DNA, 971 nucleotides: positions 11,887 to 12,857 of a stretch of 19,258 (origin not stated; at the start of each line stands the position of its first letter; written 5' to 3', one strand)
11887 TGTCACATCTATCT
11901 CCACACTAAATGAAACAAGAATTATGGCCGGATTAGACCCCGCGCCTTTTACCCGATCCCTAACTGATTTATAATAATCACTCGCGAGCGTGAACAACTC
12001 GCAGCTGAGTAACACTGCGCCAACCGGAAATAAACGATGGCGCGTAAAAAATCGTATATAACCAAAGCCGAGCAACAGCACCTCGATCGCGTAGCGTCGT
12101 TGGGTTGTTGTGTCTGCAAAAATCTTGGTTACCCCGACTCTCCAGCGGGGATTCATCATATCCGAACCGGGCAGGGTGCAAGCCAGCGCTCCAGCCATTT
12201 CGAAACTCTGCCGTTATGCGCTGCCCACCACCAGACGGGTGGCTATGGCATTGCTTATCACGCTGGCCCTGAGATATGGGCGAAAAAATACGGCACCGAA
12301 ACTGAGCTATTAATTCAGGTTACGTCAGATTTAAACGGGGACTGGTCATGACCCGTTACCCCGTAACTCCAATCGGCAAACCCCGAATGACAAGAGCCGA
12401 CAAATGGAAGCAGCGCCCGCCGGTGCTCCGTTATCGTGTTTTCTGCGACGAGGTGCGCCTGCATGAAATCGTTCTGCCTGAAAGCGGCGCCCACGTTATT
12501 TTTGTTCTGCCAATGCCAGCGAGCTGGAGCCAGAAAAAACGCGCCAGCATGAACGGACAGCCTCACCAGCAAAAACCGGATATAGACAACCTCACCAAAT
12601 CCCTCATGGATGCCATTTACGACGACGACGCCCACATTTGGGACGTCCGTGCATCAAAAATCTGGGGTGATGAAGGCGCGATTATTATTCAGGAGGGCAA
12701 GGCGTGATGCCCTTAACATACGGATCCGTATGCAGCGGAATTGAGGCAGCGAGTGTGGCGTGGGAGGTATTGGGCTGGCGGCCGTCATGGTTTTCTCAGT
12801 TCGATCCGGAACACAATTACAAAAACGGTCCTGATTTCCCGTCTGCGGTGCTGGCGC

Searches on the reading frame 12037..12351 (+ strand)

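Call 35: search_protein_families(library=phrogs, proteins=[window:12037-12351:+], max_evalue=0.001)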
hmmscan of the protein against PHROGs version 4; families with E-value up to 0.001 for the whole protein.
window:12037-12351:+ (104 aa): 4 families
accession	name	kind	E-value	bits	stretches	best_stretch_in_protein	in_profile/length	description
phrog_1588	-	unknown function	1.2e-36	126.4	1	3-99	18-113/132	-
phrog_96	-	DNA, RNA and nucleotide metabolism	4e-06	27.4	1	2-95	240-323/334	HNH endonuclease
phrog_18962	-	unknown function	6.3e-06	27.1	1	3-73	46-111/166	-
phrog_2321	-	DNA, RNA and nucleotide metabolism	6.7e-06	27.1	1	8-67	80-136/186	Ref-like RecA filament endonuclease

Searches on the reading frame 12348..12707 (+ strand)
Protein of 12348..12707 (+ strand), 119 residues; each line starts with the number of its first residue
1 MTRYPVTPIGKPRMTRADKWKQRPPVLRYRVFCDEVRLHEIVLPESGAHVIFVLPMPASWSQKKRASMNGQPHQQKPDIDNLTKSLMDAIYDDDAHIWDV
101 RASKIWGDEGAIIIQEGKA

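Call 35: search_protein_families(library=phrogs, proteins=[window:12348-12707:+], max_evalue=0.001)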
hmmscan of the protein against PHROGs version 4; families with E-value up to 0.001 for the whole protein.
window:12348-12707:+ (119 aa): 1 family
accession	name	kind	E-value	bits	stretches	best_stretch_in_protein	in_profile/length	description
phrog_140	-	DNA, RNA and nucleotide metabolism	5.7e-27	95.8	1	4-115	43-164/219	RusA-like Holliday junction resolvase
